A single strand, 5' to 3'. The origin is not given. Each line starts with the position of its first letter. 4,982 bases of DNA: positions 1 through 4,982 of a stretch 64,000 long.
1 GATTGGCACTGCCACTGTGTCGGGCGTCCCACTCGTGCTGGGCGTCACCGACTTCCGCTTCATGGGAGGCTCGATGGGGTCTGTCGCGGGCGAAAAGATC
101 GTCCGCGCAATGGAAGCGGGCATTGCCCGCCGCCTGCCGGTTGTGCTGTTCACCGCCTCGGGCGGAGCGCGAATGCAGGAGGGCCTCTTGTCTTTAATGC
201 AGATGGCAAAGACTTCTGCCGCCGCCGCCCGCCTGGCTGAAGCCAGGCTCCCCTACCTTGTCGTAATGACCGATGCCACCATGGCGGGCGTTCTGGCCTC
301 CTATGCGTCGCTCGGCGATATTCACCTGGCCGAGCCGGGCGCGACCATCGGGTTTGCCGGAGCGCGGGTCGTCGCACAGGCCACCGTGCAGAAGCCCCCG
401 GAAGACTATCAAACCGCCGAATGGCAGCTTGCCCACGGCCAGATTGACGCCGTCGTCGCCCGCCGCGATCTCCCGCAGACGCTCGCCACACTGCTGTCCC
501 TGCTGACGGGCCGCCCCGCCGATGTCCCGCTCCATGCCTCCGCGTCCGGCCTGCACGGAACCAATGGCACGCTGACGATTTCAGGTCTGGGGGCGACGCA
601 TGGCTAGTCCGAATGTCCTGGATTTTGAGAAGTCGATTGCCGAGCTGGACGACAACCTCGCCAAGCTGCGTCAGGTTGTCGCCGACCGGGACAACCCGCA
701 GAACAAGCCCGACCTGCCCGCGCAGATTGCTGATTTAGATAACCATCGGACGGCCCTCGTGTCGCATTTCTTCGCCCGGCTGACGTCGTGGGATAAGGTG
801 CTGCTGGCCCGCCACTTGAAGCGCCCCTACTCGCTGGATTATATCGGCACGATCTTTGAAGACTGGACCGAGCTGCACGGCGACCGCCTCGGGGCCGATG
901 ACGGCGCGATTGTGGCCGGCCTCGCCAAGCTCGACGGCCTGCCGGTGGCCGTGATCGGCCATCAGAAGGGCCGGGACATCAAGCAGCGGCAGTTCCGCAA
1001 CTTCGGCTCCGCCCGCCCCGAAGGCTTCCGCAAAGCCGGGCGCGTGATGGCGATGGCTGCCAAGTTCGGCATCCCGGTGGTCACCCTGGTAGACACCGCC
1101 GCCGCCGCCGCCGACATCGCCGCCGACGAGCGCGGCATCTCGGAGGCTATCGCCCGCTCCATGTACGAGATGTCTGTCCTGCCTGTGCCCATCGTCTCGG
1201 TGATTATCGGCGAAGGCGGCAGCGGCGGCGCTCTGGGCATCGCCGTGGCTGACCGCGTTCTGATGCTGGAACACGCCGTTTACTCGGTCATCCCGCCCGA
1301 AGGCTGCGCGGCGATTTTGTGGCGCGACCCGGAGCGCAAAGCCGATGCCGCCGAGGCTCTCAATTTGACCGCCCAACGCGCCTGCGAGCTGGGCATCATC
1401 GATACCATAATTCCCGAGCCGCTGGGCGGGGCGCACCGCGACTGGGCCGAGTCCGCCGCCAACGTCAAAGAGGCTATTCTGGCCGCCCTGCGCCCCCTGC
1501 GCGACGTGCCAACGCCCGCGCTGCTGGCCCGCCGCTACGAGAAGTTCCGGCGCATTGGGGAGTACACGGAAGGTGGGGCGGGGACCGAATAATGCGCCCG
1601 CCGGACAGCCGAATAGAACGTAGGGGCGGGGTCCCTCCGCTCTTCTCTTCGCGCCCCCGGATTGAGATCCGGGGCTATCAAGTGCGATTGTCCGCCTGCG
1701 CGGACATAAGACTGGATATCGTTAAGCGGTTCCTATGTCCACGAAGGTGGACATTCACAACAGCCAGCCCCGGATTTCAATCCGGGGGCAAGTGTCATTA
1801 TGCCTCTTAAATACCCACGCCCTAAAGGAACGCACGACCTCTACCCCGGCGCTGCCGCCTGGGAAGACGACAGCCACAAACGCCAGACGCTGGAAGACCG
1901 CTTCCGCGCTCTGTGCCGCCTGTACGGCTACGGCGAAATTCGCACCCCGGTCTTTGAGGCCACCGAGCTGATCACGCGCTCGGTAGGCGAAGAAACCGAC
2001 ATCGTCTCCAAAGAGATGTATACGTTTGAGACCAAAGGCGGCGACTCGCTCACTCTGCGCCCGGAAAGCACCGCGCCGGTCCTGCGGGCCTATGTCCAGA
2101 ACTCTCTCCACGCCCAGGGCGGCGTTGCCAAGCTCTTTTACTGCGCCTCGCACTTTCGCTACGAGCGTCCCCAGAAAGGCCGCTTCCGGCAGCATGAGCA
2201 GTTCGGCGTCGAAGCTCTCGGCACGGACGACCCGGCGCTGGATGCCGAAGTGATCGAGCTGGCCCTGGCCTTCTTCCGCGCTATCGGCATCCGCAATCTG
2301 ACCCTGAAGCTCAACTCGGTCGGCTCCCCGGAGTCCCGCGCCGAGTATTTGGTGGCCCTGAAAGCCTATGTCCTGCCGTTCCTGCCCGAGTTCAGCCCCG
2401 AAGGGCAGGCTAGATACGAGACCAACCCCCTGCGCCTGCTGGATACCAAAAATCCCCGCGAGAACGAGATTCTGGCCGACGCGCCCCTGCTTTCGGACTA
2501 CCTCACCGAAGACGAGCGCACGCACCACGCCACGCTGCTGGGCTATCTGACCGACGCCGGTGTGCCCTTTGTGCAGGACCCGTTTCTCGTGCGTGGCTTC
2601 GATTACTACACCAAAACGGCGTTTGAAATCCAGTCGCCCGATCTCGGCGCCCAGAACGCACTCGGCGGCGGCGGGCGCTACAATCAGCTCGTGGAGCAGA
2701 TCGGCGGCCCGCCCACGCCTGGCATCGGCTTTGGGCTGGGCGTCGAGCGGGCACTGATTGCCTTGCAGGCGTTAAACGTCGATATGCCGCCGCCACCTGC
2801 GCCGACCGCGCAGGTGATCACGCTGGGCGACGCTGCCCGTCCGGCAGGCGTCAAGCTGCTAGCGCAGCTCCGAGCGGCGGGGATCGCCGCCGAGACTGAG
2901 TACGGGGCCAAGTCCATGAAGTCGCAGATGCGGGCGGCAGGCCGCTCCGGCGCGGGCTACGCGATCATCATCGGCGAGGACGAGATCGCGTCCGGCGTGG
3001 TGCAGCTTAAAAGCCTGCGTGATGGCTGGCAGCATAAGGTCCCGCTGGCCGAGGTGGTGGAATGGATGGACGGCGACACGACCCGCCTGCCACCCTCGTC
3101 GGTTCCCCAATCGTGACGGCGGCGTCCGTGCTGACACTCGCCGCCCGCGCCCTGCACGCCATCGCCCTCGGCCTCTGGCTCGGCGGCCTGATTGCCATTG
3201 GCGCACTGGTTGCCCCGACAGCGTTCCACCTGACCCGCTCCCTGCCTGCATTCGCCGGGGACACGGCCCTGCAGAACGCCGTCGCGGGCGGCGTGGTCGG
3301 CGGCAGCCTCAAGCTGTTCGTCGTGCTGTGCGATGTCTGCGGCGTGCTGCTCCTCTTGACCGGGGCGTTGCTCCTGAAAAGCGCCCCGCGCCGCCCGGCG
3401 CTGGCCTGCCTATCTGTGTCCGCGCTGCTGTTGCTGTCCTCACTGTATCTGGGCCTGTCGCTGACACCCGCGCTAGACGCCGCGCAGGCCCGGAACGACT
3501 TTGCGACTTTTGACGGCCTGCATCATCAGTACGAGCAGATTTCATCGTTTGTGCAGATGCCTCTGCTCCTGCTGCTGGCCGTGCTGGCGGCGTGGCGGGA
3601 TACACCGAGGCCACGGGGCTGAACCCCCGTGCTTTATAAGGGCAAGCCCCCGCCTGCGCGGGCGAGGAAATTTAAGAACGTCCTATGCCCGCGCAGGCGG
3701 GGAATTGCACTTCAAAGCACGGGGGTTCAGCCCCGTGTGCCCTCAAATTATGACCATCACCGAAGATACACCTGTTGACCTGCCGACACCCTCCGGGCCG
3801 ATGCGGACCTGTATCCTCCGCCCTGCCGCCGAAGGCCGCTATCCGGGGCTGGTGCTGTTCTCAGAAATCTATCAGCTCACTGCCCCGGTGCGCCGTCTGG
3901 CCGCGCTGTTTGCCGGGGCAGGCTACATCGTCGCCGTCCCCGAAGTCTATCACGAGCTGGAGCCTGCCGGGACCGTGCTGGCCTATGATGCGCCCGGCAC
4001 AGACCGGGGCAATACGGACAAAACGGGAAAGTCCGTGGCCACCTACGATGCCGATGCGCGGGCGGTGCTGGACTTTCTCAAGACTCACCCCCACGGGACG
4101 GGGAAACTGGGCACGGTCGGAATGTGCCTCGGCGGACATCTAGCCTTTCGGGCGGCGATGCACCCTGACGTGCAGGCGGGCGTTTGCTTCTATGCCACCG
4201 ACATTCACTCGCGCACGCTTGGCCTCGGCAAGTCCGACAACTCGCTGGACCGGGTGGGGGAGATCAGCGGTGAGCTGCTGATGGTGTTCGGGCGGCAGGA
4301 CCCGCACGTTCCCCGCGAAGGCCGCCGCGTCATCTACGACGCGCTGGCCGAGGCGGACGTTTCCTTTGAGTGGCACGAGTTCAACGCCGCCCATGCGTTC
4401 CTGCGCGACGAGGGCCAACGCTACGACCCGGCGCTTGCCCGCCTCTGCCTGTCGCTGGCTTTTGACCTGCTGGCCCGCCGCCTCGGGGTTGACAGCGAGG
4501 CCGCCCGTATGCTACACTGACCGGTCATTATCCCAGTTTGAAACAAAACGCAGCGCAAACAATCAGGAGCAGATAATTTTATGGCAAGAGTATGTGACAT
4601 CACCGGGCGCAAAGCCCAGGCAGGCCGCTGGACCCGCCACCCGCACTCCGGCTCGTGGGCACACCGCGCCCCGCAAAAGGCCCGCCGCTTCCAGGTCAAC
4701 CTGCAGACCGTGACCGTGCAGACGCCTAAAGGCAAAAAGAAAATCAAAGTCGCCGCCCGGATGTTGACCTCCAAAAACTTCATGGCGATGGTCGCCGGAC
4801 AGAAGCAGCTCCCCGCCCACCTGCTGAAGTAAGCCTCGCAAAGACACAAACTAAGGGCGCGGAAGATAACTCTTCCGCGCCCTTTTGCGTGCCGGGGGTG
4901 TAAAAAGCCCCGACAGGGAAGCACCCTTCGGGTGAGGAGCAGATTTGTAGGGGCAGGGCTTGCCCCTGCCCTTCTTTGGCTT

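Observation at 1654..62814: Five or more repeat families share one two-hairpin arm design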

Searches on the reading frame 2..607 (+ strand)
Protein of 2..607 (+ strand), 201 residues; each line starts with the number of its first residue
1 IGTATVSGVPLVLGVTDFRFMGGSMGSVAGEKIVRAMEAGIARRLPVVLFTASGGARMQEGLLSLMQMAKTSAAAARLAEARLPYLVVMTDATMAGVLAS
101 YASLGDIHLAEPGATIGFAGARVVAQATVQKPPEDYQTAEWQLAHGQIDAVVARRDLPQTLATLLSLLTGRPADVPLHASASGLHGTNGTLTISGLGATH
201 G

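Call 96: search_protein_families(library=pfam, proteins=[window:2-607:+], max_evalue=0.00001)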
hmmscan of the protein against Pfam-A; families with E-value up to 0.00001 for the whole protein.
window:2-607:+ (201 aa): 1 family
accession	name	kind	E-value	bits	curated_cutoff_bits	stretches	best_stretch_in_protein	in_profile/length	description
PF01039.27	Carboxyl_trans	-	5.3e-17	62.1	22.3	1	5-131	53-180/493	Carboxyl transferase domain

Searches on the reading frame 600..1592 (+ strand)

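Call 16: search_protein_families(library=pfam, proteins=[window:600-1592:+])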
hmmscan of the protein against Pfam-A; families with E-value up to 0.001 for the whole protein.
window:600-1592:+ (330 aa): 3 families
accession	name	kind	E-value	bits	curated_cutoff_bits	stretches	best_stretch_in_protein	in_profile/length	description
PF03255.19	ACCA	-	2.1e-127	425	23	1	7-320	2-310/310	Acetyl co-enzyme A carboxylase carboxyltransferase-like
PF01039.27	Carboxyl_trans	-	2.2e-17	63.3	22.3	1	104-265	284-440/493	Carboxyl transferase domain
PF00378.25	ECH_1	-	0.00074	19.4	27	0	174-297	67-201/251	Enoyl-CoA hydratase/isomerase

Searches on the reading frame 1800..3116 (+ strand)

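Call 16: search_protein_families(library=pfam, proteins=[window:1800-3116:+])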
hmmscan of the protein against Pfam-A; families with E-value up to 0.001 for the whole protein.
window:1800-3116:+ (438 aa): 3 families
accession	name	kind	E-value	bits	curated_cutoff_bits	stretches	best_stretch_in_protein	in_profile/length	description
PF13393.11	tRNA-synt_His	-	1.3e-39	136.7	25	1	23-317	8-307/308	Histidyl-tRNA synthetase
PF03129.25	HGTP_anticodon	-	6.6e-15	55.5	21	1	338-423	3-91/94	Anticodon binding domain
PF00587.30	tRNA-synt_2b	-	6.8e-10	39.7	29.3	1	74-323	1-176/179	tRNA synthetase class II core domain (G, H, P, S and T)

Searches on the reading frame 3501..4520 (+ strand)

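Call 16: search_protein_families(library=pfam, proteins=[window:3501-4520:+])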
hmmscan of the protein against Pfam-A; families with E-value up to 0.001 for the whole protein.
window:3501-4520:+ (339 aa): 3 families
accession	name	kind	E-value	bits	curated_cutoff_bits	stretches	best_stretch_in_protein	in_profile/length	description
PF01738.24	DLH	-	1.9e-27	96.7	21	1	102-325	2-214/217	Dienelactone hydrolase family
PF12697.13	Abhydrolase_6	-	9.4e-06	26.9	26.3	1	148-322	19-154/217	Alpha/beta hydrolase family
PF12146.15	Hydrolase_4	-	6.3e-05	22.8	27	0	157-232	31-108/239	Serine aminopeptidase, S33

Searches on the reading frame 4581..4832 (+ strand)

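Call 96: search_protein_families(library=pfam, proteins=[window:4581-4832:+], max_evalue=0.00001)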
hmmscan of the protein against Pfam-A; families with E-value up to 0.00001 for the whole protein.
window:4581-4832:+ (83 aa): 1 family
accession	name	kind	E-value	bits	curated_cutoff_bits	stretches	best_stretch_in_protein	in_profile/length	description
PF00830.24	Ribosomal_L28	-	4.4e-08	33.4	27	1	3-62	1-54/60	Ribosomal L28 family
